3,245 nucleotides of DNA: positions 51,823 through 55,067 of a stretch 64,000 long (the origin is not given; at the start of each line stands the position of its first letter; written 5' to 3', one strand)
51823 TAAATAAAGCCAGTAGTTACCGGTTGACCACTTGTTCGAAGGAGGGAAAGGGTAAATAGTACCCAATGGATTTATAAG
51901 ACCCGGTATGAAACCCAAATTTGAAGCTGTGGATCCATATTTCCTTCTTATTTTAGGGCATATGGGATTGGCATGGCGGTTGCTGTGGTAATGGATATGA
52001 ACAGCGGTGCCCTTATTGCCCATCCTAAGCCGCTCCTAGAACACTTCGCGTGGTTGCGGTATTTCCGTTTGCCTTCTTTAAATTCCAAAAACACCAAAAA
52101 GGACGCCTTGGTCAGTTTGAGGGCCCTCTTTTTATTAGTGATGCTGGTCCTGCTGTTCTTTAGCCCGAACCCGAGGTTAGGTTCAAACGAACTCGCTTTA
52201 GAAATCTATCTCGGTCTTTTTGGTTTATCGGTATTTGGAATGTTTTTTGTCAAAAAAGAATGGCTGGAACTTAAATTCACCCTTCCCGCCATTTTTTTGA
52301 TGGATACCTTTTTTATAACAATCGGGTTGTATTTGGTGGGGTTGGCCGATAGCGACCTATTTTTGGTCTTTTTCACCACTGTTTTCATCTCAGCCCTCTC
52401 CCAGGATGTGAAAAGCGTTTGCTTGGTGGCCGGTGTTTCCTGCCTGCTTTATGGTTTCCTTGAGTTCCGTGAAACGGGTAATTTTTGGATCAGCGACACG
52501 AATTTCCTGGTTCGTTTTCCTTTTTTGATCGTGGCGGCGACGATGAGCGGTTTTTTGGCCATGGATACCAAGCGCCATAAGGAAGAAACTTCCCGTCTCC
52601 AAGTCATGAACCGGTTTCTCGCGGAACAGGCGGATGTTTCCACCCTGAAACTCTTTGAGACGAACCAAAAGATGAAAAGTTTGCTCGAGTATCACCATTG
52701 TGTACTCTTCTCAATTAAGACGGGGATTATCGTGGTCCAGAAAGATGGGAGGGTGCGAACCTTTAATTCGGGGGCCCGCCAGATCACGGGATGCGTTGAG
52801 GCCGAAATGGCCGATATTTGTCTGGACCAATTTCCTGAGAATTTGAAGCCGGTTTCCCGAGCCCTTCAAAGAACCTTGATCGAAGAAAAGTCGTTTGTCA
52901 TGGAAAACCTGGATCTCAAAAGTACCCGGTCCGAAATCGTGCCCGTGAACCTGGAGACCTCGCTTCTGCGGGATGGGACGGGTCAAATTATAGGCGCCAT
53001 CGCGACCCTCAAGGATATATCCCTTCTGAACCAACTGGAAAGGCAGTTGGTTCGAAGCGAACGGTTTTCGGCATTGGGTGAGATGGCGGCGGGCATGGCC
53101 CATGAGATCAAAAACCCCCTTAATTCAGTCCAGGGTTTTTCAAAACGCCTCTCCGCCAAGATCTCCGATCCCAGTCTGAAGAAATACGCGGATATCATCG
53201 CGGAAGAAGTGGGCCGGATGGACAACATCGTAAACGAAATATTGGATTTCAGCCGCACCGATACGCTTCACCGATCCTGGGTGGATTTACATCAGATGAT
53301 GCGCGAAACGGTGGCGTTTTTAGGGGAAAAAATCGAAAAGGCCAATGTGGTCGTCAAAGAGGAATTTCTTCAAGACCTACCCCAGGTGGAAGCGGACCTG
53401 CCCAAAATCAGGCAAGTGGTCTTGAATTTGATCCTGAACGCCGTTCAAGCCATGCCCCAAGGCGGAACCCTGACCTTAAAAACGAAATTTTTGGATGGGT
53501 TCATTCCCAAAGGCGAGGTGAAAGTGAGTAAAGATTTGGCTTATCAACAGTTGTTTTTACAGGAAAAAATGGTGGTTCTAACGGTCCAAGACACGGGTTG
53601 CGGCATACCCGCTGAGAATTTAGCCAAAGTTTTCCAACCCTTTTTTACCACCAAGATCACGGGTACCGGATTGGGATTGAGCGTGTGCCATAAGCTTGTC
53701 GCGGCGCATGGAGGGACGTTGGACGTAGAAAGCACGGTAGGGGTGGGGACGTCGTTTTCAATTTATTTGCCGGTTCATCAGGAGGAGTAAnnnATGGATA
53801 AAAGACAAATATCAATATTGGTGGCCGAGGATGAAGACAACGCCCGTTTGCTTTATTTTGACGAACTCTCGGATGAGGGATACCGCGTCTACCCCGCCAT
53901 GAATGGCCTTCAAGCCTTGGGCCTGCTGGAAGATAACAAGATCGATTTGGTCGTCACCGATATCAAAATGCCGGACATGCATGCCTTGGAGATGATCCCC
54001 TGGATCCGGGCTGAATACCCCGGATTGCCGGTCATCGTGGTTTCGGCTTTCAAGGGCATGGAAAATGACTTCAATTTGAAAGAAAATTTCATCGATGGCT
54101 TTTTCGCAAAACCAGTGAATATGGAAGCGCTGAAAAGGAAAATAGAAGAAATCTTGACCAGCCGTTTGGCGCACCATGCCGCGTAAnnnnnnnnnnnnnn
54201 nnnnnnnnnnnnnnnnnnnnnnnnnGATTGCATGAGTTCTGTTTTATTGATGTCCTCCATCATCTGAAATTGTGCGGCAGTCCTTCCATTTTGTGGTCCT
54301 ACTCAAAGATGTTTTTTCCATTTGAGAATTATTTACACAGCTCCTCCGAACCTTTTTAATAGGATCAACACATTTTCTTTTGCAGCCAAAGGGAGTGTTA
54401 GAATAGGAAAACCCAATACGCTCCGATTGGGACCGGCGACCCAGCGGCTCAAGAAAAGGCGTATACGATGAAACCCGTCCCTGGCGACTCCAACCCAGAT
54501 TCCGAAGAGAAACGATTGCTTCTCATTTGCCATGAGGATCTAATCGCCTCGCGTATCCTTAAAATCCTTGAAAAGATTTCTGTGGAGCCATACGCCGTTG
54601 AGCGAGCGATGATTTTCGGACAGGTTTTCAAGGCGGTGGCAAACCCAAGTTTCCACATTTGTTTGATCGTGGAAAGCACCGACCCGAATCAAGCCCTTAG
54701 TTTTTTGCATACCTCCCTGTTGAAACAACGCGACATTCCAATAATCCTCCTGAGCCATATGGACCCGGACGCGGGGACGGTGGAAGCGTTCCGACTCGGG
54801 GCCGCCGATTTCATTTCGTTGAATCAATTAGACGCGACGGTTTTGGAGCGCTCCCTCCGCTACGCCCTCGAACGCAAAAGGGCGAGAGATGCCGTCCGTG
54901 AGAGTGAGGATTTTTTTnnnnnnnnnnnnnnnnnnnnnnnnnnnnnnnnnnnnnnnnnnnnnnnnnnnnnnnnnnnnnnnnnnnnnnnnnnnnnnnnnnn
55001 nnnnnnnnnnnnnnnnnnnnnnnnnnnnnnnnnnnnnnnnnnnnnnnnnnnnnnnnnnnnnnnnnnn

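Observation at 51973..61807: Signalling hub: two kinases, a lone receiver, a 1516-aa multi-PAS hybrid kinase, an NtrC-family activator and a sigma-54-like promoter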

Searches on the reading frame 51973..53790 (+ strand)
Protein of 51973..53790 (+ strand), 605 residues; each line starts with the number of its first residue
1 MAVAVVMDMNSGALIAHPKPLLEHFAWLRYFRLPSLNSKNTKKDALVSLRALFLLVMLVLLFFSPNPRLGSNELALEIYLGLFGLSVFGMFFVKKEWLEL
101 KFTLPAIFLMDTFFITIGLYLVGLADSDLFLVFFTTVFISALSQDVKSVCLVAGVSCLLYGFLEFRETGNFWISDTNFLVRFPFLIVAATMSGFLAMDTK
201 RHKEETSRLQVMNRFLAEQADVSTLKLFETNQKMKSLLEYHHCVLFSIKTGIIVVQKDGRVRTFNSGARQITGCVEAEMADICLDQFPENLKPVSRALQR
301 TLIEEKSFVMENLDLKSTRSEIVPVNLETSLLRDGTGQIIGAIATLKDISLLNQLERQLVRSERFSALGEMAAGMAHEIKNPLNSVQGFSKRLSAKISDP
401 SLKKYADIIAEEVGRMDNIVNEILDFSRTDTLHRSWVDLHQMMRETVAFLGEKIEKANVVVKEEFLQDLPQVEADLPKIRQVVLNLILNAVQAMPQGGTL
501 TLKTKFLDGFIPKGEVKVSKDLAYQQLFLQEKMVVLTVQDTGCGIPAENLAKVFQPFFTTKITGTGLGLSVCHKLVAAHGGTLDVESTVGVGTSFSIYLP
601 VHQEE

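Call 3: search_protein_families(library=pfam, proteins=[window:51973-53790:+], max_evalue=0.01)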
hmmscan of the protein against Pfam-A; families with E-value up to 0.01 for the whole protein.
window:51973-53790:+ (605 aa): 7 families
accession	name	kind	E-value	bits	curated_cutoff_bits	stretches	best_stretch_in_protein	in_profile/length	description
PF02518.31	HATPase_c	-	1.2e-26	93.7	26.4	1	475-602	2-110/111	Histidine kinase-, DNA gyrase B-, and HSP90-like ATPase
PF00512.31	HisKA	-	5.8e-18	65.1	26.9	1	368-430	2-64/66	His Kinase A (phospho-acceptor) domain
PF13493.11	DUF4118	-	1.1e-06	28.8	28.4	1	115-207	12-105/107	Domain of unknown function (DUF4118)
PF00989.32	PAS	-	1.6e-06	28.5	22.6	1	247-349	9-113/113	PAS fold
PF13426.13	PAS_9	-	8e-06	26.5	27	1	250-350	2-102/103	PAS domain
PF08448.16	PAS_4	-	0.00011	22.8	23.1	1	247-350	3-106/110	PAS fold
PF25323.1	6TM_PilS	-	0.0033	17.6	27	1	50-188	19-167/189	PilS-like transmembrane domain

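Call 64: search_protein_families(library=ncbifam, proteins=[window:51973-53790:+], max_evalue=0.00001)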
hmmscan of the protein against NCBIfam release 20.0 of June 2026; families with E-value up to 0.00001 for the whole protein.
window:51973-53790:+ (605 aa): 74 families (the best 25 are shown)
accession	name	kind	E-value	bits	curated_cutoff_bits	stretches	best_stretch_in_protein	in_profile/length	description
NF008468.0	PRK11360.1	equivalog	2e-92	310.5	646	1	232-604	261-611/616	two-component system sensor histidine kinase AtoS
NF010411.0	PRK13837.1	equivalog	1.1e-56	192.3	647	1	313-603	395-677/828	two-component system VirA-like sensor kinase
NF007688.0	PRK10364.1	equivalog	4.7e-56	190.4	479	1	353-603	225-453/460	two-component system sensor histidine kinase ZraS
NF046020.1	HisKinCckABruc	equivalog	1.5e-49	168.6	1000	1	353-604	465-710/868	cell cycle histidine kinase CckA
NF052574.1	HisKinEspCMyxo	equivalog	1.2e-48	165.9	1200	1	187-602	232-638/785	serine histidine kinase EspC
NF046044.1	PnpS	equivalog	2e-48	165.4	400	1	217-600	33-390/390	two-component system histidine kinase PnpS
NF046026.1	HisKinCckACaul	equivalog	2.1e-45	155.1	1000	1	286-604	228-535/678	cell cycle histidine kinase CckA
NF053867.1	SprKinKinDBac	equivalog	7.5e-42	143.4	775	2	530-604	426-500/500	sporulation kinase KinD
NF033092.0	HK_WalK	equivalog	4e-39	134.7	725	1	226-601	245-594/594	cell wall metabolism sensor histidine kinase WalK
NF008293.1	PRK11073.1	equivalog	1.4e-38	133.1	240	1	242-602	10-348/349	nitrogen regulation protein NR(II)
NF038348.1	T2SS_HK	subfamily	2.7e-38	131.7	450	2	533-601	503-573/574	histidine kinase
NF010076.0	PRK13557.1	subfamily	5.8e-38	130.6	631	1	298-604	94-397/540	histidine kinase famiy protein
TIGR02956.1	TMAO_torS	equivalog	9.9e-38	129.8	676.5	1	372-603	468-684/967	TMAO reductase system sensor histidine kinase/response regulator TorS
NF052573.1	HisKinEspAMyxo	equivalog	3e-37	128.1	1400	1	238-603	253-613/755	serine histidine kinase EspA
NF038297.2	hybrid_HK_HrmK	equivalog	3.5e-34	118.4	725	2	528-604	378-460/607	hybrid histidine kinase/response regulator HrmK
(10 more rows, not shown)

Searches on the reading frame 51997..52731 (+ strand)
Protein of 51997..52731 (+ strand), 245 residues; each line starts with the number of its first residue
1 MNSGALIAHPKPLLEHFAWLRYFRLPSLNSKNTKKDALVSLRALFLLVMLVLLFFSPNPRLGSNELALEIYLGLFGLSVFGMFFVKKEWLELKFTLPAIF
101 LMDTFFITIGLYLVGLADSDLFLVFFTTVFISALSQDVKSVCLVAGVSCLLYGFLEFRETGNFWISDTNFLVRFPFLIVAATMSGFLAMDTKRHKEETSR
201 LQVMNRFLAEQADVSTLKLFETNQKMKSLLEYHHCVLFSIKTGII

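Call 72: find_homologous_proteins(query=window:51997-52731:+, max_evalue=0.00001)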
Query window:51997-52731:+ (245 aa): 4 proteins with E <= 0.00001 among 822 candidates.
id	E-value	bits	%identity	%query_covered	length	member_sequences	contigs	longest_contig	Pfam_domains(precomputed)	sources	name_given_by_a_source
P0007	1.7e-68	249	53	100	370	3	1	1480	PF13426.14,PF08448.17,PF13493.12,PF00989.32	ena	-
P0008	2.2e-65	239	62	73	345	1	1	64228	PF13493.12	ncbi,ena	-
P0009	1.7e-58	216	56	80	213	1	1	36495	-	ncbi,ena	-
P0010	8.6e-22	96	52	38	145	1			-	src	-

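Call 75: find_encoding_contigs(protein=P0008, flank=10000, max_places=2)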
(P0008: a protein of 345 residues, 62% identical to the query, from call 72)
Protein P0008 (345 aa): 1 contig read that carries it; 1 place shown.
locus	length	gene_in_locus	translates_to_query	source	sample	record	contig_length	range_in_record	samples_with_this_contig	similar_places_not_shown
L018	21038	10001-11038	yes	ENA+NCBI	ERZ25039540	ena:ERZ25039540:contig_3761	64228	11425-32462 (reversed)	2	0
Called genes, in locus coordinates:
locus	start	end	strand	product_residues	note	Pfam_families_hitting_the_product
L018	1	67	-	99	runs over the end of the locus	-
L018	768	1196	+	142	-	PF04026:SpoVG (weak)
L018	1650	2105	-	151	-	-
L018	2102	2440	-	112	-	-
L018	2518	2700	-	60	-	-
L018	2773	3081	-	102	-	-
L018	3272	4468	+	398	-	PF08486:SpoIID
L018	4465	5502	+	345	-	PF02547:Queuosine_synth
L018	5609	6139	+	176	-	PF00583:Acetyltransf_1, PF13673:Acetyltransf_10, PF13508:Acetyltransf_7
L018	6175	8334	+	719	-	PF09586:YfhO (weak)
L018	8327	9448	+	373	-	PF01702:TGT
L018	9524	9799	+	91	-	-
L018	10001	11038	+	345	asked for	PF13493:DUF4118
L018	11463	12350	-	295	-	-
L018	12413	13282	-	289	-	PF01513:NAD_kinase, PF20143:NAD_kinase_C (weak)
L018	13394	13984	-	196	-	PF01914:MarC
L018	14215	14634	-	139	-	PF13470:PIN_3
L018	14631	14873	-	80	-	-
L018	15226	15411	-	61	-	-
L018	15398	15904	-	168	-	-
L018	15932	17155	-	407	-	-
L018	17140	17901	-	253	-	PF02195:ParB_N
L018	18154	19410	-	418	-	PF13428:TPR_14 (faint), PF14559:TPR_19 (faint), PF00515:TPR_1 (faint), PF07719:TPR_2 (faint), PF13414:TPR_11 (faint), PF13432:TPR_16 (faint), PF14853:Fis1_TPR_C (faint)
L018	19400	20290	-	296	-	-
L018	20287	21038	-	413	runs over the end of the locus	-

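Call 76: find_encoding_contigs(protein=P0009, flank=10000, max_places=2)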
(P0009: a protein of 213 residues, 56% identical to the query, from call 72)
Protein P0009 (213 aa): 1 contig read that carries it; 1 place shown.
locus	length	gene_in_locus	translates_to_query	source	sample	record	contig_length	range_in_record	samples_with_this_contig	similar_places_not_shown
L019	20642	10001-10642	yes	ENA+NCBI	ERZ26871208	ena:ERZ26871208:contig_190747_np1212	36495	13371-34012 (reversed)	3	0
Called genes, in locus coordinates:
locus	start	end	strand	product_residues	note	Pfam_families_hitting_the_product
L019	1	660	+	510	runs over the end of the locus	PF00528:BPD_transp_1, PF00005:ABC_tran, PF02463:SMC_N (weak), PF13304:AAA_21 (weak)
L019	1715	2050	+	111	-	-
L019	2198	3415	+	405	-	PF00009:GTP_EFTU, PF03144:GTP_EFTU_D2 (weak), PF22594:GTP-eEF1A_C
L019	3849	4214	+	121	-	-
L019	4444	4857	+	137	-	-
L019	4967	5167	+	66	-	-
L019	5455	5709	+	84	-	-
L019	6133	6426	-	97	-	-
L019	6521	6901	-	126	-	-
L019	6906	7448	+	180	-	-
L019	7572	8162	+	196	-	PF22019:GlgB_N, PF02922:CBM_48 (weak)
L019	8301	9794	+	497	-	PF00128:Alpha-amylase, PF02806:Alpha-amylase_C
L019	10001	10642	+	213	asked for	-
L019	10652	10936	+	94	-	-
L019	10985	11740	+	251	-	PF00512:HisKA, PF02518:HATPase_c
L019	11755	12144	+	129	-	PF00072:Response_reg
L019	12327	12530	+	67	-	-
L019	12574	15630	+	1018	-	PF00310:GATase_2, PF04898:Glu_syn_central, PF01645:Glu_synthase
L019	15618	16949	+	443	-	PF01645:Glu_synthase, PF01493:GXGXG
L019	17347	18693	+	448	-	PF14691:Fer4_20, PF07992:Pyr_redox_2, PF00070:Pyr_redox, PF00890:FAD_binding_2 (weak), PF01266:DAO (weak), PF01593:Amino_oxidase, PF07992:Pyr_redox_2, PF13450:NAD_binding_8, +4 more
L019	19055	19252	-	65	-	-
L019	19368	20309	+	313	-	-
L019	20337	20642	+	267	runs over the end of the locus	-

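Call 77: find_encoding_contigs(protein=P0007, flank=10000, max_places=2)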
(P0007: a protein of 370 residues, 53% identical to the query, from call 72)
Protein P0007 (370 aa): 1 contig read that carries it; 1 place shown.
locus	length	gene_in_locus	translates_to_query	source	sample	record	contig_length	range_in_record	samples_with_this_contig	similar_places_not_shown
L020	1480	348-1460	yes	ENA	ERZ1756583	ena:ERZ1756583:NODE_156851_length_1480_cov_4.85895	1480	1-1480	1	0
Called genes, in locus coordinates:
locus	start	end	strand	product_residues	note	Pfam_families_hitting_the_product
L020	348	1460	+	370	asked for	PF13493:DUF4118 (weak), PF00989:PAS (weak), PF08448:PAS_4, PF13426:PAS_9 (weak)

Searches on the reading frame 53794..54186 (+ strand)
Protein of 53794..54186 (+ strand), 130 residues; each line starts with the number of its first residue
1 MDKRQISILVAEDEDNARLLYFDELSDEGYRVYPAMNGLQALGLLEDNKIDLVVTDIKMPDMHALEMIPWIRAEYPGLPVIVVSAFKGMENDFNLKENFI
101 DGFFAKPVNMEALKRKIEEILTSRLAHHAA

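Call 3: search_protein_families(library=pfam, proteins=[window:53794-54186:+], max_evalue=0.01)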
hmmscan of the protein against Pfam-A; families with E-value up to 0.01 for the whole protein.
window:53794-54186:+ (130 aa): 2 families
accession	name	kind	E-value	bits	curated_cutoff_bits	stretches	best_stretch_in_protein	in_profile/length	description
PF00072.30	Response_reg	-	1.1e-20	74.2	30.2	1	8-117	1-110/111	Response regulator receiver domain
PF00534.26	Glycos_transf_1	-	0.0062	16.5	26.4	1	77-124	116-159/172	Glycosyl transferases group 1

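Call 64: search_protein_families(library=ncbifam, proteins=[window:53794-54186:+], max_evalue=0.00001)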
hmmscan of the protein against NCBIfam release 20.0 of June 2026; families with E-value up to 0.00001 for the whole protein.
window:53794-54186:+ (130 aa): 66 families (the best 25 are shown)
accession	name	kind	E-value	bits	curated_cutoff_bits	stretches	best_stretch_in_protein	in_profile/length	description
NF046020.1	HisKinCckABruc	equivalog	2.1e-18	65.6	1000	1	7-121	751-867/868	cell cycle histidine kinase CckA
NF008099.0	PRK10841.1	equivalog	6.7e-18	63.8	920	1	3-118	822-937/949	two-component system sensor histidine kinase RcsC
NF011695.0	PRK15115.1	equivalog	1.7e-17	63.4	763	1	4-124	5-125/445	two-component system response regulator GlrR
NF007969.0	PRK10693.1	equivalog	2.6e-15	56.3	329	1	7-122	9-125/337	two-component system response regulator RssB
NF045505.1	RR_RssB_Pseudo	equivalog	4.3e-15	55.6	700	1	1-94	1-94/394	two-component system response regulator RssB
TIGR01818.1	ntrC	equivalog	5.9e-15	55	558.6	1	8-113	1-106/463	nitrogen regulation protein NR(I)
NF007135.0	PRK09581.1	equivalog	6.5e-15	54.9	474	1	7-118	4-117/457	PleD family two-component system response regulator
NF008469.0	PRK11361.1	equivalog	9.6e-15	54.2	714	1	7-119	6-118/461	acetoacetate metabolism transcriptional regulator AtoC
NF033120.0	vanR_FM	exception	2.3e-14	53.6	460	1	4-86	2-83/231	vancomycin resistance response regulator transcription factor, VanR-F/VanR-M family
NF051850.1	RespRegRprY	equivalog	7.4e-14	51.7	370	1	4-122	3-121/234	response regulator transcription factor RprY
NF046022.1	RespRegCpdRBruc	equivalog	8.3e-14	51.6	180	1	6-123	2-119/120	cell cycle two-component system response regulator CpdR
NF045944.1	ResRegRpaBCyano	equivalog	2.1e-13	50.2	330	1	9-123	1-114/229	response regulator transcription factor RpaB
NF012227.0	AdeR_RR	equivalog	3.7e-13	49.5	340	1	2-121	8-126/239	efflux system response regulator transcription factor AdeR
NF046026.1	HisKinCckACaul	equivalog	1e-12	47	1000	1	8-121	561-676/678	cell cycle histidine kinase CckA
NF007689.0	PRK10365.1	equivalog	2.8e-12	46.2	760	1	1-122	1-122/441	sigma-54-dependent response regulator transcription factor ZraR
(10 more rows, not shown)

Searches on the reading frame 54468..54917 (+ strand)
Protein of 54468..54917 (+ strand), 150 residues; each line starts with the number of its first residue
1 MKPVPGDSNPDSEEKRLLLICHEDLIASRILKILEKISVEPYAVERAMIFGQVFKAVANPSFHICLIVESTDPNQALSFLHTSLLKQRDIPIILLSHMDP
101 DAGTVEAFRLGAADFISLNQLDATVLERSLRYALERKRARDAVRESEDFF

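Call 40: search_protein_families(library=pfam, proteins=[window:54468-54917:+], max_evalue=10)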
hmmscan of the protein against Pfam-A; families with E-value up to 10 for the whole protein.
window:54468-54917:+ (150 aa): 2 families
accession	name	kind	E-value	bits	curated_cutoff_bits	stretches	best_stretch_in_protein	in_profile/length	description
PF00072.30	Response_reg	-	0.11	13.1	30.2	1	85-117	64-98/111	Response regulator receiver domain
PF01248.31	Ribosomal_L7Ae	-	0.14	12.3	22.1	1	52-93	22-62/95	Ribosomal protein L7Ae/L30e/S12e/Gadd45 family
